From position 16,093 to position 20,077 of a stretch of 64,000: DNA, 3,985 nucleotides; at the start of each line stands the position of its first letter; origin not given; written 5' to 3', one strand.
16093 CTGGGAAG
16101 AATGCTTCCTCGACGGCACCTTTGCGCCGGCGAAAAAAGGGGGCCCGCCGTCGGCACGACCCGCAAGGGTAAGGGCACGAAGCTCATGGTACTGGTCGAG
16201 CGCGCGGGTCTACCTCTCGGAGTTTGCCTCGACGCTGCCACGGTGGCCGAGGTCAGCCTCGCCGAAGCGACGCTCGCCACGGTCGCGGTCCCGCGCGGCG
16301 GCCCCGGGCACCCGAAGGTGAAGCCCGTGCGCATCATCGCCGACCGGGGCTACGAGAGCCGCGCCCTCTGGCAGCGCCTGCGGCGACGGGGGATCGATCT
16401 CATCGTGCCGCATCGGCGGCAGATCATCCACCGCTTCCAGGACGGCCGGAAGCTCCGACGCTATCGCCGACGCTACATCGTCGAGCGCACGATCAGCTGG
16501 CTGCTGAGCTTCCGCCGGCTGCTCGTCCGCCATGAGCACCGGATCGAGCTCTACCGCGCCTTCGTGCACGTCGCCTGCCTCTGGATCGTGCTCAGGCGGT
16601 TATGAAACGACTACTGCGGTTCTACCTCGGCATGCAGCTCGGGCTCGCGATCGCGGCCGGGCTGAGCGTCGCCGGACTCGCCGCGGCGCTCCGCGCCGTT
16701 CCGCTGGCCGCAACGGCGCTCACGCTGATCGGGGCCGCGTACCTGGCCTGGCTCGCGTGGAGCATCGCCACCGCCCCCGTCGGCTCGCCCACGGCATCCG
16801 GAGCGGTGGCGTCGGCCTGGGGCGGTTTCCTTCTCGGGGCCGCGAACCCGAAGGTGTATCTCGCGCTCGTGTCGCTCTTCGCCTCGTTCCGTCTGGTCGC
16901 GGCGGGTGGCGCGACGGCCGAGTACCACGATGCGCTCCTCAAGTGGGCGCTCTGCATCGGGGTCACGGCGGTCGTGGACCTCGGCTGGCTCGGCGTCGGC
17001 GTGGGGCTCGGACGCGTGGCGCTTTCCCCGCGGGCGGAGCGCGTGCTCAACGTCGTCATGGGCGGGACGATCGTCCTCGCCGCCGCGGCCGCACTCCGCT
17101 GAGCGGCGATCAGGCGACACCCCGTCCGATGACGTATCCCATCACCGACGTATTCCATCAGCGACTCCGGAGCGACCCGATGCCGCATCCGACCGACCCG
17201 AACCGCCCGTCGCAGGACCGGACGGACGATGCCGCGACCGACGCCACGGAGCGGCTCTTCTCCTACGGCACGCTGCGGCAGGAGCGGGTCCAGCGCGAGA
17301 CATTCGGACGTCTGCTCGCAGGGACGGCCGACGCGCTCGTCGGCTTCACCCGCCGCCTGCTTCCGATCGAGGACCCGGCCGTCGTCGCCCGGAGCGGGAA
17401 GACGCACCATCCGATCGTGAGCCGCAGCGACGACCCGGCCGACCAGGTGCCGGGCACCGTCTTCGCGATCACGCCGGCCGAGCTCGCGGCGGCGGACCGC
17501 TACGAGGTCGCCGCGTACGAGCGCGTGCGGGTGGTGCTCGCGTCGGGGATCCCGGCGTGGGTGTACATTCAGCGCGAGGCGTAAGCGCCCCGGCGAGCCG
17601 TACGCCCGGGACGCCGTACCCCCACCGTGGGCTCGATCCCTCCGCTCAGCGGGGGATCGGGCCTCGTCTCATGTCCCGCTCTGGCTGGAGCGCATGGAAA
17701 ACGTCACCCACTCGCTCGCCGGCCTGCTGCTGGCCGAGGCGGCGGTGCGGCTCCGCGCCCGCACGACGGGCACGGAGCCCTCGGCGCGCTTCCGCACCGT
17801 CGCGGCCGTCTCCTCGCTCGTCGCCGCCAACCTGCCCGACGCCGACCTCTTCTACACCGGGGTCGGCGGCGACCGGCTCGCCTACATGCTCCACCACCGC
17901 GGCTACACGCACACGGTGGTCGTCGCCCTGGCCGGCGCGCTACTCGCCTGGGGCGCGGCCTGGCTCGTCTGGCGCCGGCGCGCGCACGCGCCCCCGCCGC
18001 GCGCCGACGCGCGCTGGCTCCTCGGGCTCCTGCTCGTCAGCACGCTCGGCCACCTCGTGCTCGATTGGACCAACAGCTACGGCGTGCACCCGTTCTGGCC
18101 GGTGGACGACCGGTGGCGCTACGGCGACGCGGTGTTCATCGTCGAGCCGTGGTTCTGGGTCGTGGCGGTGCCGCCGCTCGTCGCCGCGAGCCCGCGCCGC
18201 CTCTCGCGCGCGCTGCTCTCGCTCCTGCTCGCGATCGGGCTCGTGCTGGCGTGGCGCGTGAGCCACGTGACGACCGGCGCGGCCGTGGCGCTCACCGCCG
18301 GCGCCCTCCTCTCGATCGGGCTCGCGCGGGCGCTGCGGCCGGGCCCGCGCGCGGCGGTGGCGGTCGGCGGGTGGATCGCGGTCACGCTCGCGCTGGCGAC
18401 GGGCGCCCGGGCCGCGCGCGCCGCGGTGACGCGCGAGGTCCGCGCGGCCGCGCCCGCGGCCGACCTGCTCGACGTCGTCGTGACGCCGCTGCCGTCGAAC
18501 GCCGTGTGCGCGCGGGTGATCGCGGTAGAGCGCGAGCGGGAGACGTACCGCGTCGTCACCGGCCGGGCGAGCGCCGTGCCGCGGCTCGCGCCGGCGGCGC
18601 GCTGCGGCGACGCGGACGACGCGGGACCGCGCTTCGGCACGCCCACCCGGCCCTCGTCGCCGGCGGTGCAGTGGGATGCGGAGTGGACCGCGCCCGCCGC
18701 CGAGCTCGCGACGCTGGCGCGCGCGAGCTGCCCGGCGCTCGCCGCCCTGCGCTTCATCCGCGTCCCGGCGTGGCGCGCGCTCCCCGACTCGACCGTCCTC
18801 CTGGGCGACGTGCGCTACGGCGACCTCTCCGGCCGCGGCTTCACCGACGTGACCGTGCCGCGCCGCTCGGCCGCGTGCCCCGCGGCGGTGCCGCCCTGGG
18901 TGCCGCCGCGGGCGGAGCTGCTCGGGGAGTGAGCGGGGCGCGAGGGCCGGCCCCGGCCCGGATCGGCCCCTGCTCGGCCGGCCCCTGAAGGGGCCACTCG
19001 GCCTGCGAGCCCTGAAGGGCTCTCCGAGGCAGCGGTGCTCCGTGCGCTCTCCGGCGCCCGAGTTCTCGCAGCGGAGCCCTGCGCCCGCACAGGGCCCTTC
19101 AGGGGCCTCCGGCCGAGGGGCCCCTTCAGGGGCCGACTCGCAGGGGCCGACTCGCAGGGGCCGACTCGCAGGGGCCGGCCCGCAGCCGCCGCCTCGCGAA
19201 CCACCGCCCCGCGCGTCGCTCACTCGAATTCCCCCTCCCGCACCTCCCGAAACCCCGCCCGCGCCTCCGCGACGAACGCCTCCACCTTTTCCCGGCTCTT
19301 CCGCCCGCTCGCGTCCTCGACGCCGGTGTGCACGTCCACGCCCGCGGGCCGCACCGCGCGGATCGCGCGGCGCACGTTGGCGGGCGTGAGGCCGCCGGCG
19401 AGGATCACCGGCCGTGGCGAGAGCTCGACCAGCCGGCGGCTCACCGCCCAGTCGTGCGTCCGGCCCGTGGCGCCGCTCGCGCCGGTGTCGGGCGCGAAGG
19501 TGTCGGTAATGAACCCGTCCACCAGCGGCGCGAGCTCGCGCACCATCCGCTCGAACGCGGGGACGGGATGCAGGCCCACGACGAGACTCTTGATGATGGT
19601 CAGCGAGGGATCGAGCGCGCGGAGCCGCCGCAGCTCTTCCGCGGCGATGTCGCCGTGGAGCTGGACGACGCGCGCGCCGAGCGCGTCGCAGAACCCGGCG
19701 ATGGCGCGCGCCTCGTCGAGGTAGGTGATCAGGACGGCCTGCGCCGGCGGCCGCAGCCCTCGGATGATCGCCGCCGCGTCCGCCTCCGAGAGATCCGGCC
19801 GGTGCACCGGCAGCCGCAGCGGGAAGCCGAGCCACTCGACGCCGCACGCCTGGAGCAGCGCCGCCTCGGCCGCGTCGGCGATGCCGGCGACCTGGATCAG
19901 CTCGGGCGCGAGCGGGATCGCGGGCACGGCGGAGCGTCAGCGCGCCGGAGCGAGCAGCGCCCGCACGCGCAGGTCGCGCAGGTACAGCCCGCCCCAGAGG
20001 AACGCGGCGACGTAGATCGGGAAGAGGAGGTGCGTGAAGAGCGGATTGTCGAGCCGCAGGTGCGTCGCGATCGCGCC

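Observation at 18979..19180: Family of about 200-bp multi-hairpin palindromic repeats at three gene 3' ends (18979-19180, 27511-27690, 38243-38440)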

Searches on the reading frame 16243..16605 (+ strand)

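Call 91: search_protein_families(library=pfam, proteins=[window:16243-16605:+], max_evalue=0.001)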
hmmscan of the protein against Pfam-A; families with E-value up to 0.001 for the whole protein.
window:16243-16605:+ (120 aa): 3 families
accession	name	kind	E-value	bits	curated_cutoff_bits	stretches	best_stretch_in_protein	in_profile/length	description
PF01609.27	DDE_Tnp_1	-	7.8e-11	42.5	23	1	27-114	76-198/200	Transposase DDE domain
PF13612.12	DDE_Tnp_1_3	-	0.00019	21.9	27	1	30-87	84-141/155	Transposase DDE domain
PF13586.12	DDE_Tnp_1_2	-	0.00042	21.1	29.2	1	32-117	2-85/86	Transposase DDE domain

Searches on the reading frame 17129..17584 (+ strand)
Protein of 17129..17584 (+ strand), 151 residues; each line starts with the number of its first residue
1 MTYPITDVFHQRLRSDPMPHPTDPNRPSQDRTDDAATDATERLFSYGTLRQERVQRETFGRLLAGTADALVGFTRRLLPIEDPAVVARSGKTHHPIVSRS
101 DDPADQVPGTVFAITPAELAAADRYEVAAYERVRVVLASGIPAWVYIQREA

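Call 91: search_protein_families(library=pfam, proteins=[window:17129-17584:+], max_evalue=0.001)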
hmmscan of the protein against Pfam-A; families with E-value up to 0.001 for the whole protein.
window:17129-17584:+ (151 aa): 1 family
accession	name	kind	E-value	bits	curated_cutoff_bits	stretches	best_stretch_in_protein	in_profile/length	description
PF06094.17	GGACT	-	2e-09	38.5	22.8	1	43-148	1-102/120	Gamma-glutamyl cyclotransferase, AIG2-like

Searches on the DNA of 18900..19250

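Call 42: search_rna_families(source=window, start=18900, end=19250, threshold=evalue, max_evalue=10)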
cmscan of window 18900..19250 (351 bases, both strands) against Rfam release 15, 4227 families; matches with E-value up to 10: 10.
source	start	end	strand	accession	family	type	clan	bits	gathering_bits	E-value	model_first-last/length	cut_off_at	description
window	19026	19087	+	RF03525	mir-1343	Gene; miRNA;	-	21.5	51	0.31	1-82/82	no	mir-1343 microRNA precursor family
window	19010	19105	-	RF03475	mir-2387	Gene; miRNA;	-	17.4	93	2.4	1-78/78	no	mir-2387 microRNA precursor family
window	19094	19134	+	RF00875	mir-692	Gene; miRNA;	-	17.3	98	1.3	32-71/109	no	mir-692 microRNA precursor family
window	19075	19148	-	RF03451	mir-3188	Gene; miRNA;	-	16.5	93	4.9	1-86/86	no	mir-3188 microRNA precursor family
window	19010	19104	-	RF01703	Dictyoglomi-1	Gene; sRNA;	-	13.5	150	0.85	1-236/236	no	Dictyoglomi-1 RNA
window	18956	19001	+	RF02807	PyrR209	Gene; snRNA; snoRNA; HACA-box;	-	13.5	42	7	1-65/65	no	Pyrobaculum sRNA 209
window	19068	19128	+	RF02805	PyrR207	Gene; snRNA; snoRNA; HACA-box;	-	13.4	60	8.4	1-65/65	no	Pyrobaculum sRNA 207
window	19071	19113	+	RF00461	IRES_VEGF_A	Cis-reg; IRES;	-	12.9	160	0.85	118-158/308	no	Vascular endothelial growth factor (VEGF) IRES A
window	19092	19142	+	RF03142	L2-Alphaproteobacteria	Cis-reg; leader;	-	12.2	37.8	1.5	1-51/66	no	L2-Alphaproteobacteria ribosomal protein leader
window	18935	18990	+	RF01151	snoU82P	Gene; snRNA; snoRNA; CD-box;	-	9.7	42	5.2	1-55/55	no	Small nucleolar RNA U82P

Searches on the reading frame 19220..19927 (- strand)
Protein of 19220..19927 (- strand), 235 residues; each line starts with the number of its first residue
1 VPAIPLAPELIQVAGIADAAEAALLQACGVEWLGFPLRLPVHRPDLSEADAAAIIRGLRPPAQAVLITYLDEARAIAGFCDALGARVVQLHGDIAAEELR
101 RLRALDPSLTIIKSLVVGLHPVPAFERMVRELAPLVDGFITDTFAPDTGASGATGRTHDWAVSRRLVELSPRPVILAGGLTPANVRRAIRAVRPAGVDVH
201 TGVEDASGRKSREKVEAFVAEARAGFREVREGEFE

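Call 24: search_protein_families(library=pfam, proteins=[window:19220-19927:-], max_evalue=0.01)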
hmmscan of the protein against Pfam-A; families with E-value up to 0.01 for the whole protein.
window:19220-19927:- (235 aa): 1 family
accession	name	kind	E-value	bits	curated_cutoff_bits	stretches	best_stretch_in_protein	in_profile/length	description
PF00697.28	PRAI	-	2e-20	73.7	22.7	1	64-220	51-192/193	N-(5'phosphoribosyl)anthranilate (PRA) isomerase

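Call 62: find_homologous_proteins(query=window:19220-19927:-, max_evalue=1e-20)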
Query window:19220-19927:- (235 aa): 3946 proteins with E <= 1e-20 among 8000 candidates; the best 120 are listed.
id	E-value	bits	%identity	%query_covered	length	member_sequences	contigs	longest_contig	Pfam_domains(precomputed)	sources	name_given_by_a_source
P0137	7.0e-145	499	100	100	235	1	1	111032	PF00697.29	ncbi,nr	ncbi:MAG TPA: phosphoribosylanthranilate isomerase [Gemmatimonadales bacterium]|nr:phosphoribosylant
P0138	6.4e-118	410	86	95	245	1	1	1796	PF00697.29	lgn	-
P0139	5.1e-116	404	85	97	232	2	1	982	PF00697.29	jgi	jgi:phosphoribosylanthranilate isomerase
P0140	5.6e-116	404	84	97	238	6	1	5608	PF00697.29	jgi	jgi:phosphoribosylanthranilate isomerase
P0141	7.5e-115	400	85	97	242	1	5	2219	PF00697.29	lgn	-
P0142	2.5e-113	395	83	97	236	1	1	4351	PF00697.29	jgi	jgi:phosphoribosylanthranilate isomerase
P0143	1.0e-111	390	83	90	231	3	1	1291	PF00697.29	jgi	jgi:phosphoribosylanthranilate isomerase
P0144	1.9e-111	389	81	97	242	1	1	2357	PF00697.29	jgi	jgi:phosphoribosylanthranilate isomerase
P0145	4.2e-111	388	81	97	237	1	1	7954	PF00697.29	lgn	-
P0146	4.2e-109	382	81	97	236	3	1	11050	PF00697.29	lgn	-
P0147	2.1e-107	376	80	95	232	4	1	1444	PF00697.29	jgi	jgi:phosphoribosylanthranilate isomerase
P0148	1.9e-106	373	77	97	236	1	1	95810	PF00697.29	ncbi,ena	-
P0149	2.6e-106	372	76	97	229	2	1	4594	PF00697.29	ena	-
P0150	2.9e-106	372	79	95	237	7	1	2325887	PF00697.29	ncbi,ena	-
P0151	4.8e-106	372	77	97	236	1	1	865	PF00697.29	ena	-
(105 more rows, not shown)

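Call 63: find_encoding_contigs(protein=P0140, flank=10000, max_places=3)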
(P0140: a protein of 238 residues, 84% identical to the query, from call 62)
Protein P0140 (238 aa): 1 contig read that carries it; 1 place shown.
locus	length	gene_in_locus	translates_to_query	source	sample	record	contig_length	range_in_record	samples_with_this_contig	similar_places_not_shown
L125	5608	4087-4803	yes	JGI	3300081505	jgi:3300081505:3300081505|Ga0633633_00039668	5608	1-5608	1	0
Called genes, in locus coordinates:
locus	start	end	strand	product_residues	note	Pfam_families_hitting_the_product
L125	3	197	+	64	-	?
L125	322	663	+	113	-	-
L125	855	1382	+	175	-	PF13474:SnoaL_3 (weak), PF14534:DUF4440, PF12680:SnoaL_2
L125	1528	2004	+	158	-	PF14534:DUF4440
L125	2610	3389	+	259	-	-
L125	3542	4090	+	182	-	PF04978:MST, PF05163:DinB (weak), PF12867:DinB_2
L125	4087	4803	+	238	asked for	PF00697:PRAI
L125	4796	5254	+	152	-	PF10990:DUF2809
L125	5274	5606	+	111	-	?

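Call 64: find_encoding_contigs(protein=P0146, flank=10000, max_places=3)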
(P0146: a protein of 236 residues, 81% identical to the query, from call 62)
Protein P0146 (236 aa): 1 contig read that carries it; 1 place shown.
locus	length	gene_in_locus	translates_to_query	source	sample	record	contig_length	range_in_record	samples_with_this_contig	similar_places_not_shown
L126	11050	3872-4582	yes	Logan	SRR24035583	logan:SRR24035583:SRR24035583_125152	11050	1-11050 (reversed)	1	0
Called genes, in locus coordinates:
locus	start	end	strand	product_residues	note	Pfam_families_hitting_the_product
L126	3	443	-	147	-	?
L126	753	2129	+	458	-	PF11737:DUF3300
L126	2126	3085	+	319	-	PF11453:DUF2950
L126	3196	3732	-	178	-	PF13628:DUF4142, PF03713:DUF305 (weak)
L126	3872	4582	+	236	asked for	PF00697:PRAI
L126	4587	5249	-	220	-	PF00440:TetR_N, PF13305:TetR_C_33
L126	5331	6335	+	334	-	-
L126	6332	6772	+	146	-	PF14108:ABA4-like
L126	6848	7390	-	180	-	PF03205:MobB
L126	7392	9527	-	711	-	PF04879:Molybdop_Fe4S4, PF00384:Molybdopterin, PF01568:Molydop_binding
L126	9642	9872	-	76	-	-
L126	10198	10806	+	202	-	PF13372:Alginate_exp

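Call 65: find_encoding_contigs(protein=P0150, flank=10000, max_places=2)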
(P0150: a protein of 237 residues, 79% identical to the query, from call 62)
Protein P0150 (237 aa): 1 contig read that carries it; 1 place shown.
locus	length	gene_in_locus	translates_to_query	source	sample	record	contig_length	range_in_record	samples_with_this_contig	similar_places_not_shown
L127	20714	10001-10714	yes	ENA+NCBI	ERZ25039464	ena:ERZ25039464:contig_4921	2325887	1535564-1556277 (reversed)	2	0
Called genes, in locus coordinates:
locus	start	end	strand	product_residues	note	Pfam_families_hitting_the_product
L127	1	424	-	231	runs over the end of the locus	PF03928:HbpS-like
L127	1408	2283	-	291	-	-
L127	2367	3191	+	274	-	-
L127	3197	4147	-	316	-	PF13353:Fer4_12 (weak), PF04055:Radical_SAM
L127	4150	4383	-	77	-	-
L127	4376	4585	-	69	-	PF27806:HxsD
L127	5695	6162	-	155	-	PF00571:CBS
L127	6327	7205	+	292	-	PF00481:PP2C (faint), PF13672:PP2C_2, PF07228:SpoIIE (weak)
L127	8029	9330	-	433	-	PF01019:G_glu_transpept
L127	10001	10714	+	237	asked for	PF00697:PRAI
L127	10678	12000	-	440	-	PF02133:Transp_cyt_pur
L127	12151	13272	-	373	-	PF01180:DHO_dh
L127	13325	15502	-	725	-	PF02897:Peptidase_S9_N, PF00326:Peptidase_S9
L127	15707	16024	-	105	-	-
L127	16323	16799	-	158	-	-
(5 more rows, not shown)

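Call 83: find_encoding_contigs(protein=P0141, flank=5000, max_places=6)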
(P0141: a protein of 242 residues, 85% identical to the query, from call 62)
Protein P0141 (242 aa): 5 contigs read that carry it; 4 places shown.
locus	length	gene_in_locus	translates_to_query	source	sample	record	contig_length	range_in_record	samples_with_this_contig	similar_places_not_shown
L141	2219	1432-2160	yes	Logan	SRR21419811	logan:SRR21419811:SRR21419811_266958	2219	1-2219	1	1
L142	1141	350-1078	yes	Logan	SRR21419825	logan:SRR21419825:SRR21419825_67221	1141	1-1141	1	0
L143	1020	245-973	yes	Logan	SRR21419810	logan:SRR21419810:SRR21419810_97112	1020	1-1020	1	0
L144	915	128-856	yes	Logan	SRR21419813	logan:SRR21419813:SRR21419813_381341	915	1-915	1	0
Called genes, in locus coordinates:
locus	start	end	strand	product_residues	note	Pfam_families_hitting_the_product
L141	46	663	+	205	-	PF01135:PCMT (weak), PF13489:Methyltransf_23, PF05175:MTS (weak), PF13847:Methyltransf_31, PF08241:Methyltransf_11, PF08242:Methyltransf_12, PF13649:Methyltransf_25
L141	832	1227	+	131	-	PF01042:Ribonuc_L-PSP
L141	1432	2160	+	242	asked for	PF00697:PRAI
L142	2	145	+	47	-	?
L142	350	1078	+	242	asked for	PF00697:PRAI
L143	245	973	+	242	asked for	PF00697:PRAI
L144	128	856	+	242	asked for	PF00697:PRAI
